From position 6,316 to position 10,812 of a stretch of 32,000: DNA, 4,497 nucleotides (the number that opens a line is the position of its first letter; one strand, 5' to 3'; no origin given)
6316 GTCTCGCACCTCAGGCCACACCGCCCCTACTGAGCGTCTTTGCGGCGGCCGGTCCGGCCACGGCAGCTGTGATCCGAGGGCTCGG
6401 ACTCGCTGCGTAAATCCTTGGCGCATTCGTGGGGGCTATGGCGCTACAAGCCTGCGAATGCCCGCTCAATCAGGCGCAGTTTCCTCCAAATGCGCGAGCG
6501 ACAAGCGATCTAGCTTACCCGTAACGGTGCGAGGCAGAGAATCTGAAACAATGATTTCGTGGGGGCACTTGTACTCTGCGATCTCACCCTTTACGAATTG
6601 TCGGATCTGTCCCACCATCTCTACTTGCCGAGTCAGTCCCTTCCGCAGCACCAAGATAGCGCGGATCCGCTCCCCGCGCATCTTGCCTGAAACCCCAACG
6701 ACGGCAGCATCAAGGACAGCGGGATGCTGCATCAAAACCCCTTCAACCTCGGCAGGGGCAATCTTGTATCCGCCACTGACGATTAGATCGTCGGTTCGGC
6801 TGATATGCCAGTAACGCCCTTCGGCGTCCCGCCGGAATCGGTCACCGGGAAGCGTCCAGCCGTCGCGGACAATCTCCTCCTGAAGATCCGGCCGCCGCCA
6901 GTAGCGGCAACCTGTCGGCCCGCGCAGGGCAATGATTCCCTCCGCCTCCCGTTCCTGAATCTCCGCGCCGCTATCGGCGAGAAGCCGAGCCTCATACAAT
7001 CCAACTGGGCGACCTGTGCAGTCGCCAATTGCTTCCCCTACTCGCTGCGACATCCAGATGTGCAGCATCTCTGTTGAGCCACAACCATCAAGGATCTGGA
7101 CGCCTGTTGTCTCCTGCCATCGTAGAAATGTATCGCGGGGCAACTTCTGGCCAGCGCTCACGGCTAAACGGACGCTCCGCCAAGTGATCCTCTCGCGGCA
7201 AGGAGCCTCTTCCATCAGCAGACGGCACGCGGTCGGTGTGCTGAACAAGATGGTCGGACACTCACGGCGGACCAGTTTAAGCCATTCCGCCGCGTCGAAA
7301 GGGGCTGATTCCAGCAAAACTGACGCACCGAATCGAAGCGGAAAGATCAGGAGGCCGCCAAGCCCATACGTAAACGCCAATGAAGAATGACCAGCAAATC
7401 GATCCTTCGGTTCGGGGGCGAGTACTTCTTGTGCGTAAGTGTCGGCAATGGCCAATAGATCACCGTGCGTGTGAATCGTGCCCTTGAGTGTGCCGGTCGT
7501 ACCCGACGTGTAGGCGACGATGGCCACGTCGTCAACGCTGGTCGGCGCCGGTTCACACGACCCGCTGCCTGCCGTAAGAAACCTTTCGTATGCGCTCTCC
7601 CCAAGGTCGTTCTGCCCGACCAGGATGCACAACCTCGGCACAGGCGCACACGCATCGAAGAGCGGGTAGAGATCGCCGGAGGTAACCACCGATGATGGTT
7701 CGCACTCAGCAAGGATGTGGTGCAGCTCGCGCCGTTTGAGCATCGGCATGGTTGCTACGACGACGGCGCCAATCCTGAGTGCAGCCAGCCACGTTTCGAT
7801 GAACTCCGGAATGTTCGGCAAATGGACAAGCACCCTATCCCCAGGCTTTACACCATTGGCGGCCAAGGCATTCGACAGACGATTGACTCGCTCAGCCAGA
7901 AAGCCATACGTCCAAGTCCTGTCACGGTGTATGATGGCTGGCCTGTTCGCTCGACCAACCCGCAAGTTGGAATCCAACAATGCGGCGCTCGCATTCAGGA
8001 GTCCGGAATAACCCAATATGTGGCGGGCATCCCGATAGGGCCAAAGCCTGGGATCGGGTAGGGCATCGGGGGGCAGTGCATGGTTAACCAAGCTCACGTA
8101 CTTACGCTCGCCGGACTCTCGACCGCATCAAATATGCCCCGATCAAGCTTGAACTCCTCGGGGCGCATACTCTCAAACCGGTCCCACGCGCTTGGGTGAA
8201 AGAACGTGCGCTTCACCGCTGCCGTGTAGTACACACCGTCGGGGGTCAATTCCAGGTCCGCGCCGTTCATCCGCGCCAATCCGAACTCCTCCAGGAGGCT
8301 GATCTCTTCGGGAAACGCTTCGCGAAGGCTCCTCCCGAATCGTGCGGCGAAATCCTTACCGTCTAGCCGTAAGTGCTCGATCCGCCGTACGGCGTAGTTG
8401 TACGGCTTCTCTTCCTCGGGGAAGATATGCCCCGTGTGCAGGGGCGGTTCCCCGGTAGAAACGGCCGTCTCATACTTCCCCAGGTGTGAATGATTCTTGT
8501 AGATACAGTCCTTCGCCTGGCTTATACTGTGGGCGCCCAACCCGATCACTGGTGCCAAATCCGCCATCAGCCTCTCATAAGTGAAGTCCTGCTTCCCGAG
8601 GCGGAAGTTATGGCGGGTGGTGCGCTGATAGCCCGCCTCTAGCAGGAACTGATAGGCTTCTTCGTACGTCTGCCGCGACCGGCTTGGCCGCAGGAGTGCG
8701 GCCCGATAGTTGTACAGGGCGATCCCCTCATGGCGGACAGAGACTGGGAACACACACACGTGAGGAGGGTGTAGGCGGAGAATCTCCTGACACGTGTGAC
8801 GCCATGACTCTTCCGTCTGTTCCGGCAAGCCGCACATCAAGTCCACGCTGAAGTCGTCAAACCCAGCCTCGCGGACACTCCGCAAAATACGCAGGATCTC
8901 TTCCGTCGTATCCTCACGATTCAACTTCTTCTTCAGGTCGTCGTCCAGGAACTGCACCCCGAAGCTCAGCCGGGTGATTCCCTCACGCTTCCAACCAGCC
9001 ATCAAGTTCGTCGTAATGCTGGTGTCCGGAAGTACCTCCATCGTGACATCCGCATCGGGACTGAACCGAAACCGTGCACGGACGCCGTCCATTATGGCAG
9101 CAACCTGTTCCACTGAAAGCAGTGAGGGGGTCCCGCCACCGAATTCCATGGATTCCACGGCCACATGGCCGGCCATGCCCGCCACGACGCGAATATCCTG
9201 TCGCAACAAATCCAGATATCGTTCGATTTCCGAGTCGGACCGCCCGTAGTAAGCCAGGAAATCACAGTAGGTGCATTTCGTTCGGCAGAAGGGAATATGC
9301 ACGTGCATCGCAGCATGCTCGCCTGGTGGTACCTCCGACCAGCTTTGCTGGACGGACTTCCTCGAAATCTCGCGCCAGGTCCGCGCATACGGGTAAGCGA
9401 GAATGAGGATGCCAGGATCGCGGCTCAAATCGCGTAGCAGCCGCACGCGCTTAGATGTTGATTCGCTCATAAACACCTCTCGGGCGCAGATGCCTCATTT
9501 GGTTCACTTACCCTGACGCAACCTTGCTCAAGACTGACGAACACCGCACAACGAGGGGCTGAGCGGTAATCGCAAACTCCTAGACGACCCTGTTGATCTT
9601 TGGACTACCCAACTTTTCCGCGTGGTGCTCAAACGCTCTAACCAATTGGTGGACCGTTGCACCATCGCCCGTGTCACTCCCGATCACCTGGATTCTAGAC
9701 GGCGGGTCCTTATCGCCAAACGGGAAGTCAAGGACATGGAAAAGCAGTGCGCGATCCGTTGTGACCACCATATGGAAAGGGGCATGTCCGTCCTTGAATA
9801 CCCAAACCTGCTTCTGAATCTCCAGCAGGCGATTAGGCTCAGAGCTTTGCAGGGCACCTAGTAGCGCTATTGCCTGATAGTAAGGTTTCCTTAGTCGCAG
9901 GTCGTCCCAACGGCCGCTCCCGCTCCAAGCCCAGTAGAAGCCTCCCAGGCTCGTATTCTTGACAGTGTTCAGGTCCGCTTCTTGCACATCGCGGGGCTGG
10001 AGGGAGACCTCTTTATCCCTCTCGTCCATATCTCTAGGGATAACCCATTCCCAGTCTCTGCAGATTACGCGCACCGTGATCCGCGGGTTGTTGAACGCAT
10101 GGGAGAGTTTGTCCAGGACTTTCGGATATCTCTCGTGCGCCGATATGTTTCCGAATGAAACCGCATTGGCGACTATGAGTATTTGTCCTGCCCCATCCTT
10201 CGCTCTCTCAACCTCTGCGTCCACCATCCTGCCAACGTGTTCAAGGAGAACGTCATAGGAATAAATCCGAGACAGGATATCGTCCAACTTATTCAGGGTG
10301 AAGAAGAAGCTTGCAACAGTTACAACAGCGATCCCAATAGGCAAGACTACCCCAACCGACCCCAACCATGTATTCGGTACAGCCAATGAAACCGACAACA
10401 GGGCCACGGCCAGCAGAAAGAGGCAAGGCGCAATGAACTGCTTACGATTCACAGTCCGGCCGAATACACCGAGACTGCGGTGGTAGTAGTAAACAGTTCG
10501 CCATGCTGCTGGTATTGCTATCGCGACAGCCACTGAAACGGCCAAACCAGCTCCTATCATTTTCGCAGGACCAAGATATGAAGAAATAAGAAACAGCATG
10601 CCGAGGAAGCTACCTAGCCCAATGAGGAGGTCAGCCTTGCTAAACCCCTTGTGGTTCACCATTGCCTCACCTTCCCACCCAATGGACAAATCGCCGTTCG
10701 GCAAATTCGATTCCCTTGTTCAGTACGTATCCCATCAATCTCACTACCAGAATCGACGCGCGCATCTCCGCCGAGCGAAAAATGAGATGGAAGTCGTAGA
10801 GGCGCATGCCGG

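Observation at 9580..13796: One uncharacterised domain present three times, twice membrane-anchored and once soluble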

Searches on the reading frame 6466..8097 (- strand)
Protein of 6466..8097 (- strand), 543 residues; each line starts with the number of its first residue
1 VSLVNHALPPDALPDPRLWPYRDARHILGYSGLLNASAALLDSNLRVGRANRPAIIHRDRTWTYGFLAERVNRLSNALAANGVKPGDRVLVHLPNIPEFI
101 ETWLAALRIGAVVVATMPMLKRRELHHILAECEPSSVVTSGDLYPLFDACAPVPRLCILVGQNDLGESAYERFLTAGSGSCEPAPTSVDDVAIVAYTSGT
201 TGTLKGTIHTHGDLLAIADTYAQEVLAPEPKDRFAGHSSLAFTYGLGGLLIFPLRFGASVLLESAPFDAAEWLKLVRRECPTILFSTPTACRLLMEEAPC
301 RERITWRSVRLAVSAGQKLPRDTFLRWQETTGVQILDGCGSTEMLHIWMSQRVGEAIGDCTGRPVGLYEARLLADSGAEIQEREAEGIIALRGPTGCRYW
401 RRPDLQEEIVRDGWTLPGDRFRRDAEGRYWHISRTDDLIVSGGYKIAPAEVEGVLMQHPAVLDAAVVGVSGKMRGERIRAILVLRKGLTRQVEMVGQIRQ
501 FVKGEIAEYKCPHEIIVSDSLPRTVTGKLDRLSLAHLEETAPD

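Call 6: search_protein_families(library=pfam, proteins=[window:6466-8097:-], max_evalue=1)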
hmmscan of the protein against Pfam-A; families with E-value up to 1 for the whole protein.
window:6466-8097:- (543 aa): 4 families
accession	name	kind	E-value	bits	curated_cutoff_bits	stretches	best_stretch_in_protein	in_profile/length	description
PF00501.34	AMP-binding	-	1.2e-69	235.4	29.9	1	49-395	8-378/384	AMP-binding enzyme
PF13193.12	AMP-binding_C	-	1.1e-19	71.5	24.5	1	450-528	1-76/76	AMP-binding enzyme C-terminal domain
PF16450.11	Prot_ATP_ID_OB_C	-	0.0043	17.3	23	1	69-92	22-45/56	Proteasomal ATPase OB C-terminal domain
PF23562.2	AMP-binding_C_3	-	0.013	16.3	20.8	1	436-473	2-40/124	AMP-binding enzyme C-terminal domain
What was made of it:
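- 6466..8097 (-): Aryl-CoA ligase (benzoate-CoA ligase family). Pfam AMP-binding E 1.2e-69 (call 6).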

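Call 7: search_protein_families(library=ncbifam, proteins=[window:6466-8097:-], max_evalue=1)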
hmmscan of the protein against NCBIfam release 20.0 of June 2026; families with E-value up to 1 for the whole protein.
window:6466-8097:- (543 aa): 108 families (the best 25 are shown)
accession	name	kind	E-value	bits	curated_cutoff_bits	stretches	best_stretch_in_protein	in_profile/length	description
TIGR02262.1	benz_CoA_lig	subfamily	7.7e-104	348.2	375.25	1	35-534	4-505/508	benzoate-CoA ligase family protein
NF053567.1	HBDA_AROS1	equivalog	1.9e-98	330.1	1000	1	31-537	9-518/523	3-hydroxybenzoate--CoA ligase HbdA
NF004837.0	PRK06187.1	subfamily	1.1e-84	284.6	476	1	49-534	21-518/531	long-chain-fatty-acid--CoA ligase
NF047394.1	AcylCoAsynMbcS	equivalog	6.3e-74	249.5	850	1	59-539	39-521/525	acyl-CoA synthetase MbcS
NF003313.0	PRK04319.1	equivalog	3.9e-71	240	729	1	32-534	41-557/574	acetate--CoA ligase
NF004114.0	PRK05605.1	equivalog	1.3e-68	231.7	766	2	185-532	217-563/575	long-chain-fatty-acid--CoA ligase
NF005702.0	PRK07514.1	subfamily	9.3e-65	218.9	558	1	55-531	23-493/506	malonyl-CoA synthase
NF006181.0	PRK08314.1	subfamily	1.4e-63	215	705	2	180-531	195-547/563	long-chain-fatty-acid--CoA ligase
NF004716.0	PRK06060.1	equivalog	4.2e-62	210.3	1228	1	40-537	10-489/705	p-hydroxybenzoic acid--AMP ligase FadD22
NF006182.0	PRK08316.1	subfamily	8.1e-61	206.1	663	1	50-530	25-509/523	fatty acyl-CoA synthetase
NF004822.0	PRK06178.1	equivalog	1.3e-58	199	782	2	183-537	207-566/571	acyl-CoA synthetase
NF005676.0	PRK07470.1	equivalog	4.4e-57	193.9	774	1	38-534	24-525/544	acyl-CoA synthetase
NF005863.0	PRK07798.1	subfamily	9.6e-57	192.7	543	1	40-530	9-523/540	acyl-CoA synthetase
TIGR02188.1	Ac_CoA_lig_AcsA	equivalog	2.7e-56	191.1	724.95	2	177-533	227-600/629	acetate--CoA ligase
NF005857.1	PRK07786.1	exception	1.7e-55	188.5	733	1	51-531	24-505/513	fatty-acid--CoA ligase FadD5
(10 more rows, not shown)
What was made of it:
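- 6466..8097 (-): NCBIfam TIGR02262 E 7.7e-104: 348 bits against a cut-off of 375 (call 7).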

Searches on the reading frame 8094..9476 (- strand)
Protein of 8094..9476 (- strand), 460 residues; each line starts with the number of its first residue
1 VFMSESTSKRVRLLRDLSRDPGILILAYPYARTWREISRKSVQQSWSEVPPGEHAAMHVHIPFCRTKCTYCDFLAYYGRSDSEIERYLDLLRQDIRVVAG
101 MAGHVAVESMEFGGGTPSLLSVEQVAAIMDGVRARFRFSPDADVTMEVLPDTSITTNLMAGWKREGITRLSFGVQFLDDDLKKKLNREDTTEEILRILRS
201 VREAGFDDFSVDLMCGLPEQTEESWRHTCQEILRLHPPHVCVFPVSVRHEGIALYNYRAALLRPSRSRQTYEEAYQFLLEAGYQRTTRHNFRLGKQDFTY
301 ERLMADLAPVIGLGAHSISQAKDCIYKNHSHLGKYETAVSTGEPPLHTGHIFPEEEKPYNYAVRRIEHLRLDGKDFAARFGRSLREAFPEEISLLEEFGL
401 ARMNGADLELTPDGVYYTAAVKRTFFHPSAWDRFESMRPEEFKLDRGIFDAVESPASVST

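Call 6: search_protein_families(library=pfam, proteins=[window:8094-9476:-], max_evalue=1)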
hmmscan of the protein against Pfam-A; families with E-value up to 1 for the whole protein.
window:8094-9476:- (460 aa): 2 families
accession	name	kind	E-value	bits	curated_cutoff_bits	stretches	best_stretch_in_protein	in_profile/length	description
PF04055.27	Radical_SAM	-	3.5e-22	79.8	29.5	1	59-230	2-164/166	Radical SAM superfamily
PF06969.22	HemN_C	-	4.9e-05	23.8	24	1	371-416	21-66/67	HemN C-terminal domain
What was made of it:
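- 8094..9476 (-): HemN-like radical SAM enzyme (contains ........). Pfam Radical_SAM E 3.5e-22 and HemN_C (call 6).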

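Call 7: search_protein_families(library=ncbifam, proteins=[window:8094-9476:-], max_evalue=1)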
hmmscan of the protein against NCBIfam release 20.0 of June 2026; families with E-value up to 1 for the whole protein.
window:8094-9476:- (460 aa): 28 families (the best 25 are shown)
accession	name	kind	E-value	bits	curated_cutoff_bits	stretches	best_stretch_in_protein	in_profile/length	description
NF006067.1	PRK08208.1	equivalog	8.8e-60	202.8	380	1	26-434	7-423/427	STM4012 family radical SAM protein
TIGR00538.1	hemN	equivalog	2.5e-52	178.2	324.95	1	56-415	51-428/454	oxygen-independent coproporphyrinogen III oxidase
TIGR04107.1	rSAM_HutW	equivalog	9.3e-51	173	400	1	33-425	15-414/419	heme anaerobic degradation radical SAM methyltransferase ChuW/HutW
TIGR00539.1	hemN_rel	equivalog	3.2e-48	164.7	205.4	1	57-392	3-336/361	radical SAM family heme chaperone HemW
TIGR03994.1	rSAM_HemZ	equivalog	7.4e-41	140.6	321.4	1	53-251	83-282/401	coproporphyrinogen dehydrogenase HemZ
NF006385.0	PRK08629.1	equivalog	5.2e-35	121.1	355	1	51-427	49-415/439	coproporphyrinogen III oxidase family protein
NF006060.0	PRK08207.1-3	equivalog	1.4e-29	103.2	653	1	55-250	150-349/477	coproporphyrinogen III oxidase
NF005133.0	PRK06582.1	equivalog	1e-28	100.5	597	1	55-317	12-276/390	coproporphyrinogen III oxidase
NF006064.0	PRK08207.2-2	equivalog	1.2e-24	87.2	504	1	53-248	143-341/465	coproporphyrinogen III oxidase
NF006061.0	PRK08207.1-4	equivalog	1.2e-22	80.4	702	1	56-248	175-371/501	coproporphyrinogen III oxidase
NF006062.0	PRK08207.1-5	equivalog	1.1e-20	73.9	1007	1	56-252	150-350/476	coproporphyrinogen III oxidase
NF006066.0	PRK08207.2-5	equivalog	3.9e-20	72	1117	1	54-248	190-387/518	coproporphyrinogen III oxidase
NF006059.0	PRK08207.1-1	equivalog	6.9e-20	71.2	1012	1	53-250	170-371/496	coproporphyrinogen III oxidase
NF004567.0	PRK05904.1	equivalog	2e-18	66.7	355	1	57-252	9-199/353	coproporphyrinogen III oxidase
NF006065.0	PRK08207.2-4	equivalog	2.2e-18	66.5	922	1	54-255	168-376/484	coproporphyrinogen III oxidase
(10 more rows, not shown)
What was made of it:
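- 8094..9476 (-): NCBIfam STM4012, HemN and ChuW hits are all below their cut-offs (call 7).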

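Call 78: search_protein_families(library=padloc, proteins=[window:8094-9476:-], max_evalue=0.01)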
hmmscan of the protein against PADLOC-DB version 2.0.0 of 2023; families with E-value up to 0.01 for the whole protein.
window:8094-9476:- (460 aa): 1 family
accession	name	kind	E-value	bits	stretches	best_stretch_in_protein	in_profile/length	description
PDLC04689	PDC-M51A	-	1.6e-06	25.2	1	168-256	286-372/420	-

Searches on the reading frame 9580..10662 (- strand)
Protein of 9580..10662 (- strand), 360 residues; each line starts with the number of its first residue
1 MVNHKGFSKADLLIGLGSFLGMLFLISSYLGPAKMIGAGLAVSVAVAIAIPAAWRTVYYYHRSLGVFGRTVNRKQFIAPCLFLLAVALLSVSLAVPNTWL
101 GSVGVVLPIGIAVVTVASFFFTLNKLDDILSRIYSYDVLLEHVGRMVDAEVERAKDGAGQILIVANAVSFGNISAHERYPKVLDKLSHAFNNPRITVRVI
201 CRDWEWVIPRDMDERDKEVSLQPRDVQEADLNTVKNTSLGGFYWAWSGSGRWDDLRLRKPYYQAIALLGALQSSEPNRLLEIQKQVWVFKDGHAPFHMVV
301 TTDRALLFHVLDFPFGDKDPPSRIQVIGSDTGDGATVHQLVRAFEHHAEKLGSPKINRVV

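Call 6: search_protein_families(library=pfam, proteins=[window:9580-10662:-], max_evalue=1)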
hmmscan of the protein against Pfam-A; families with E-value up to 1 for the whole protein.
window:9580-10662:- (360 aa): 0 families

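Call 7: search_protein_families(library=ncbifam, proteins=[window:9580-10662:-], max_evalue=1)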
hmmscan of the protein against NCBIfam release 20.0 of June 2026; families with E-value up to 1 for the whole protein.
window:9580-10662:- (360 aa): 2 families
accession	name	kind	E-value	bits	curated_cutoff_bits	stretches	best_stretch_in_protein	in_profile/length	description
NF001279.0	PRK00235.2-1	equivalog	0.02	14.5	282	1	34-117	134-215/248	adenosylcobinamide-GDP ribazoletransferase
NF058603.1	SCO2097_fam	equivalog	0.19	12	110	1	70-118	37-85/129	SCO2097 family morphological protein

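Call 78: search_protein_families(library=padloc, proteins=[window:9580-10662:-], max_evalue=0.01)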
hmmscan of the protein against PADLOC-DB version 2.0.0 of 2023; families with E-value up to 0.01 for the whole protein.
window:9580-10662:- (360 aa): 0 families
